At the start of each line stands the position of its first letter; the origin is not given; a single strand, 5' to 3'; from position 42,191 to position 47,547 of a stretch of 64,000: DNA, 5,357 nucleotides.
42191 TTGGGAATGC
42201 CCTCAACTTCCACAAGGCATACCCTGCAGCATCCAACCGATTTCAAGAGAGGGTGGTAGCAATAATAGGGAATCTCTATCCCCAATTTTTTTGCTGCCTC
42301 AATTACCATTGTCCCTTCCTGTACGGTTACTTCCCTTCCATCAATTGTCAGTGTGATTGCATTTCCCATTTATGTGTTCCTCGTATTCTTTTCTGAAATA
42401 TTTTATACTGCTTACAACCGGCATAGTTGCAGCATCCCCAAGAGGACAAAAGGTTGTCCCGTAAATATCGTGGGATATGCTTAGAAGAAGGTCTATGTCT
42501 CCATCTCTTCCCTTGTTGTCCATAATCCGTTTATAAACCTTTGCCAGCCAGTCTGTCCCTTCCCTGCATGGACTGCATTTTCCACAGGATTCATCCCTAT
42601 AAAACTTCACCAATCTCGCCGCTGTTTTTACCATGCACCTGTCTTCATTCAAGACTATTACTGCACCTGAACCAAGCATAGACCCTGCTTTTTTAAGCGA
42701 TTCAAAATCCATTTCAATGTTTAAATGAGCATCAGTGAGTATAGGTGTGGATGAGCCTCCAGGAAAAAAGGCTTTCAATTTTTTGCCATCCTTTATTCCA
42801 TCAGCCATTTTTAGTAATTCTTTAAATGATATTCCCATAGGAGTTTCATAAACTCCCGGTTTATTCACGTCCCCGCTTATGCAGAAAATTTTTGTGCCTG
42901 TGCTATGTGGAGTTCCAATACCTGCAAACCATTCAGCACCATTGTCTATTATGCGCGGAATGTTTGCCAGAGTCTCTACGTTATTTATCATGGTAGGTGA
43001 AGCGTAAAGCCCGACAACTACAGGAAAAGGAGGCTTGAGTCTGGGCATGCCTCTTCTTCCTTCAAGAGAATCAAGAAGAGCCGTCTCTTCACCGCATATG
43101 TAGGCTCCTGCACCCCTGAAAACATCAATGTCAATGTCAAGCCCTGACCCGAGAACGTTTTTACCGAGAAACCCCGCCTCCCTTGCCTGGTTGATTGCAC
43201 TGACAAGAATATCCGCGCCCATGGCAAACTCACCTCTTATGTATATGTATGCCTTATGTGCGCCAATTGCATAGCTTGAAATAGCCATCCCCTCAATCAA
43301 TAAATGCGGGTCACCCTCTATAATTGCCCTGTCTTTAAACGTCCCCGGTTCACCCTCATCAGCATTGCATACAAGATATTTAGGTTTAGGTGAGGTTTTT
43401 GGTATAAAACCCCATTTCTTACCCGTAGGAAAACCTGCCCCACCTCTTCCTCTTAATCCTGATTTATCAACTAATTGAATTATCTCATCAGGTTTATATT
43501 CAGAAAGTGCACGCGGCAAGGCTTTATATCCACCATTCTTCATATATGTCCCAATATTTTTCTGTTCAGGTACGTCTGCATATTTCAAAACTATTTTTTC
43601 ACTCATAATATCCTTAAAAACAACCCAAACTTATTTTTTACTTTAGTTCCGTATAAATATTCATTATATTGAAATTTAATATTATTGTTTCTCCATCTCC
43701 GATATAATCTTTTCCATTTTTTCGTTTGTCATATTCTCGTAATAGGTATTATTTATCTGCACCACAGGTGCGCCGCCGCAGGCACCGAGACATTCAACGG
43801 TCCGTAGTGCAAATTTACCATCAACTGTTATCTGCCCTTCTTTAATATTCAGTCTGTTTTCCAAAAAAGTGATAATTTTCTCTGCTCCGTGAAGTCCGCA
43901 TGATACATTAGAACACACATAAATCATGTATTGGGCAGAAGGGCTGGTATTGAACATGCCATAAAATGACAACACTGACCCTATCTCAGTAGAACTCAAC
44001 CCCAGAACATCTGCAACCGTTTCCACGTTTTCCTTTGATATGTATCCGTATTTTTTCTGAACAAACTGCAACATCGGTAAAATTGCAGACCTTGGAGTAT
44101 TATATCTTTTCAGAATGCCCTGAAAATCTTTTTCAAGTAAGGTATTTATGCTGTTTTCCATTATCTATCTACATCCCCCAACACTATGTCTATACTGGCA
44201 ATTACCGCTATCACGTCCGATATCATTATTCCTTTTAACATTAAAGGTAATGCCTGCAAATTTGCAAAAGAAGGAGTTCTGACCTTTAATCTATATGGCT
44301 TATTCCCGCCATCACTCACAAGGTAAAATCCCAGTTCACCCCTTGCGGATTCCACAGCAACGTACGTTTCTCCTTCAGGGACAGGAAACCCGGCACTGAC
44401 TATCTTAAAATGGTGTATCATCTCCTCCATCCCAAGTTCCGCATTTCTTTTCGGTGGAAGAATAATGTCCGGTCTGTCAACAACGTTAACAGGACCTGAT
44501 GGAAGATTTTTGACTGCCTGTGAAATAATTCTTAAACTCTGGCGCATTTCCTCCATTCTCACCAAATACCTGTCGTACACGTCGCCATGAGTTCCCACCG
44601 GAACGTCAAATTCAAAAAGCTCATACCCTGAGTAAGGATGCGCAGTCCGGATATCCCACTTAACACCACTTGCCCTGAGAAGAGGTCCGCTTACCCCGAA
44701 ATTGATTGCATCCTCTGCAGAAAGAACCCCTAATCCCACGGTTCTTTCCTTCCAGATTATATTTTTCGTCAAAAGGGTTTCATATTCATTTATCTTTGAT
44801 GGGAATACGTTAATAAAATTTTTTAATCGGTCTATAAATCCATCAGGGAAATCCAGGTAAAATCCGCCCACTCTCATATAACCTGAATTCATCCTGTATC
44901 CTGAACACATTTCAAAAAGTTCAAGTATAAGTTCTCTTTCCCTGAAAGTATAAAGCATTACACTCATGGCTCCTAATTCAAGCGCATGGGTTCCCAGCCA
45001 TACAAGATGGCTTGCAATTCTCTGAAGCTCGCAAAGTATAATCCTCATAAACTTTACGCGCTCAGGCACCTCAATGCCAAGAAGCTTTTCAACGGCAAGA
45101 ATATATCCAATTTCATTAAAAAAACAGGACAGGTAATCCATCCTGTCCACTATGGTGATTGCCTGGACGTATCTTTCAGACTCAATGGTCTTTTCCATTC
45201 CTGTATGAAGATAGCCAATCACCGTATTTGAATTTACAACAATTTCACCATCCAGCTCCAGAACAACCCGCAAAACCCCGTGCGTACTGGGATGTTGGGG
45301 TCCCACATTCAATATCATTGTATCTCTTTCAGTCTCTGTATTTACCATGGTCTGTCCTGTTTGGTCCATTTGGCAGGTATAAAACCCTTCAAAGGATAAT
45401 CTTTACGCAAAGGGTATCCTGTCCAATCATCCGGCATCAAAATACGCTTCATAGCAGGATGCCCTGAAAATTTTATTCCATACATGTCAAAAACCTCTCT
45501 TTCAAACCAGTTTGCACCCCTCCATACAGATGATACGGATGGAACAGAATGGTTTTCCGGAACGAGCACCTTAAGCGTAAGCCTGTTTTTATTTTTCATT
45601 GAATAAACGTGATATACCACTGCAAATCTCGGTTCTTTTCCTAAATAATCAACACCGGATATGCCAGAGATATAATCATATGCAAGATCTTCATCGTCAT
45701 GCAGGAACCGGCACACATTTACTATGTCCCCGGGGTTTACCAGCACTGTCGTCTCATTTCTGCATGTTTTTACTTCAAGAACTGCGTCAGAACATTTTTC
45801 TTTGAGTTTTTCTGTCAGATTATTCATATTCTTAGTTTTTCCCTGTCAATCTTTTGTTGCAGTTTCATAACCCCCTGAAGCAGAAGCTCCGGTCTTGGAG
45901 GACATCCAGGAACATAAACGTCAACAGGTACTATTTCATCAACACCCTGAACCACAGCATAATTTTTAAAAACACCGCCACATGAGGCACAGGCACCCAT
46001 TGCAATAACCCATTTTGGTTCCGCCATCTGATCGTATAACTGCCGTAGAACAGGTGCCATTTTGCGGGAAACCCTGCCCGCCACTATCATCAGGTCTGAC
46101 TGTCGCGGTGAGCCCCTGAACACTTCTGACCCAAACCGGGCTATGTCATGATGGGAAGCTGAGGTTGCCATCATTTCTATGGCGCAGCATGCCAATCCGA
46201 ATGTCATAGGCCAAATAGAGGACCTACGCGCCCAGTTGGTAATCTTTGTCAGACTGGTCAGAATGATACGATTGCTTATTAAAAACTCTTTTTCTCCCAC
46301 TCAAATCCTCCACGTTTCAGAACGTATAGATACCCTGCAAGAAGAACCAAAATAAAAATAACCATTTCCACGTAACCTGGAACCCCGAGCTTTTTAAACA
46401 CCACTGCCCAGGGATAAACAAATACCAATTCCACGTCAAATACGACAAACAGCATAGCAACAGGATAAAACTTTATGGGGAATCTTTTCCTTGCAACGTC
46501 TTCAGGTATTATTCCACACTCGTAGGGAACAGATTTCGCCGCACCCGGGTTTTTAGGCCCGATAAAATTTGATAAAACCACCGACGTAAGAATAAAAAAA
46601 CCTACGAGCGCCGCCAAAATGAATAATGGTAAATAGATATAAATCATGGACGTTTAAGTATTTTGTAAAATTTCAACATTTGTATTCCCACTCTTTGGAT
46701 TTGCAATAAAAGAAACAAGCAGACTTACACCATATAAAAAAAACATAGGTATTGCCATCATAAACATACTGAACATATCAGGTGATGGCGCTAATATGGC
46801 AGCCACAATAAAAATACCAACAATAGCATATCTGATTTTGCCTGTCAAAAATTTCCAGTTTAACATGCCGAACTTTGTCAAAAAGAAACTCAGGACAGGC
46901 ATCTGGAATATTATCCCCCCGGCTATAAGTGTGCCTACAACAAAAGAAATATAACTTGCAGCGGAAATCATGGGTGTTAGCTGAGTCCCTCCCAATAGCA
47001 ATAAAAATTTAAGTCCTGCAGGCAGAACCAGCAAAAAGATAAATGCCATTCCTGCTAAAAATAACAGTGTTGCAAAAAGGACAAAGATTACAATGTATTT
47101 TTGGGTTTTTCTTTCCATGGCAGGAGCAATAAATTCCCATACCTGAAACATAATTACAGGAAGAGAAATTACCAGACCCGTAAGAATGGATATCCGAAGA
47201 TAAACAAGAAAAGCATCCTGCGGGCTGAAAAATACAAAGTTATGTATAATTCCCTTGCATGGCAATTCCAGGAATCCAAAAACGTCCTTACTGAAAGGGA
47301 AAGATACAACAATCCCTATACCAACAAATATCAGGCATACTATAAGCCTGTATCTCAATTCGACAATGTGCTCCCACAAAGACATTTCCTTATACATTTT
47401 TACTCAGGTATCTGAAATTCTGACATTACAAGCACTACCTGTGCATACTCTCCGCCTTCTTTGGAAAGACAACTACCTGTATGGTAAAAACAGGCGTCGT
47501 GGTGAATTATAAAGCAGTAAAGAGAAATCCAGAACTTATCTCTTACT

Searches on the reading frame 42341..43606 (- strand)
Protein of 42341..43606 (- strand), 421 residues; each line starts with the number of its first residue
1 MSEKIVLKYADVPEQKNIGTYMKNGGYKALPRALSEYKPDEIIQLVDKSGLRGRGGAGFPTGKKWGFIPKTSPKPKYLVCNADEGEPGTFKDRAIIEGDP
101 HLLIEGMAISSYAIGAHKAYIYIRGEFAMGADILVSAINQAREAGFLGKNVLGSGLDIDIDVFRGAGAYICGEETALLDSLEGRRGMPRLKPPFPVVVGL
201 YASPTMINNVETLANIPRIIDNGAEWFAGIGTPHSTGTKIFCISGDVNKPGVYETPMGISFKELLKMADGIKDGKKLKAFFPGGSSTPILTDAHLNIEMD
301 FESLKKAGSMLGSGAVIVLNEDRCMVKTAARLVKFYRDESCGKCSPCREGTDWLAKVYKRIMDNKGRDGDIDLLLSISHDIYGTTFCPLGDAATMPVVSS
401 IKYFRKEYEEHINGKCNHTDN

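Call 9: search_protein_families(library=ncbifam, proteins=[window:42341-43606:-])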
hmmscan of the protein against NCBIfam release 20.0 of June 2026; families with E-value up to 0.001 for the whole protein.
window:42341-43606:- (421 aa): 6 families
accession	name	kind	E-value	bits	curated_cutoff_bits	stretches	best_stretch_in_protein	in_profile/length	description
TIGR01959.1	nuoF_fam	equivalog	4.1e-189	628.2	558.65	1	8-412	4-410/410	NADH-quinone oxidoreductase subunit NuoF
NF010120.0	PRK13596.1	equivalog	2.4e-151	504.1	389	1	16-416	18-421/433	NADH-quinone oxidoreductase subunit NuoF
NF008436.0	PRK11278.1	equivalog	2.8e-134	448.4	749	1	18-418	27-432/448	NADH-quinone oxidoreductase subunit NuoF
TIGR04481.1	PR_assoc_PrdC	equivalog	1.1e-11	44.2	490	1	39-273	73-273/425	proline reductase-associated electron transfer protein PrdC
TIGR01945.1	rnfC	subfamily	7.6e-11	41.2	245.95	1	35-274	117-320/435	RnfABCDGE type electron transport complex subunit C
NF003454.1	PRK05035.1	equivalog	6.7e-10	38.1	345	1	35-284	119-331/556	electron transport complex subunit RsxC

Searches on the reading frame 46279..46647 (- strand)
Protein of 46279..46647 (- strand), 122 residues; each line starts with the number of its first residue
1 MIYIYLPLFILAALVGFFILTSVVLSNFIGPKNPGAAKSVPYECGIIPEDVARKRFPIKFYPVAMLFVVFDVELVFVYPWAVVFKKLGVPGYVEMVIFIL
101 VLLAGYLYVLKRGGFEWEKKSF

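Call 61: search_protein_families(library=pfam, proteins=[window:46279-46647:-], max_evalue=0.001)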
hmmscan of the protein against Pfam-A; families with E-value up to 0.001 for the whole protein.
window:46279-46647:- (122 aa): 1 family
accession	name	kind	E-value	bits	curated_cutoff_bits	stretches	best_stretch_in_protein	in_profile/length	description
PF00507.24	Oxidored_q4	-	1.1e-34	119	23.3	1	21-117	3-99/99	NADH-ubiquinone/plastoquinone oxidoreductase, chain 3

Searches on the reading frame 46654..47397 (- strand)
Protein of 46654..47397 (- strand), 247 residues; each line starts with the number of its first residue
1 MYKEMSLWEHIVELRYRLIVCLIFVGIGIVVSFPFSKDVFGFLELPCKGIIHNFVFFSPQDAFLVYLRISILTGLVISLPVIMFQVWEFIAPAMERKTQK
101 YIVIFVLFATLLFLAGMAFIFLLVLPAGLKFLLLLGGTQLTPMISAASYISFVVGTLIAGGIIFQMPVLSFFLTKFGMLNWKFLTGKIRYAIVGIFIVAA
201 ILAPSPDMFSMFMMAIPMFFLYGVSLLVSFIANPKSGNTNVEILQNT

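Call 61: search_protein_families(library=pfam, proteins=[window:46654-47397:-], max_evalue=0.001)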
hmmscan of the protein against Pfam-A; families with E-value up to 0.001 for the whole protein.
window:46654-47397:- (247 aa): 1 family
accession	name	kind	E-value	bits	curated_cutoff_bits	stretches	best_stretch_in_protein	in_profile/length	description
PF00902.23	TatC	-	2.4e-60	204.4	25.1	1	9-217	1-208/208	Sec-independent protein translocase protein (TatC)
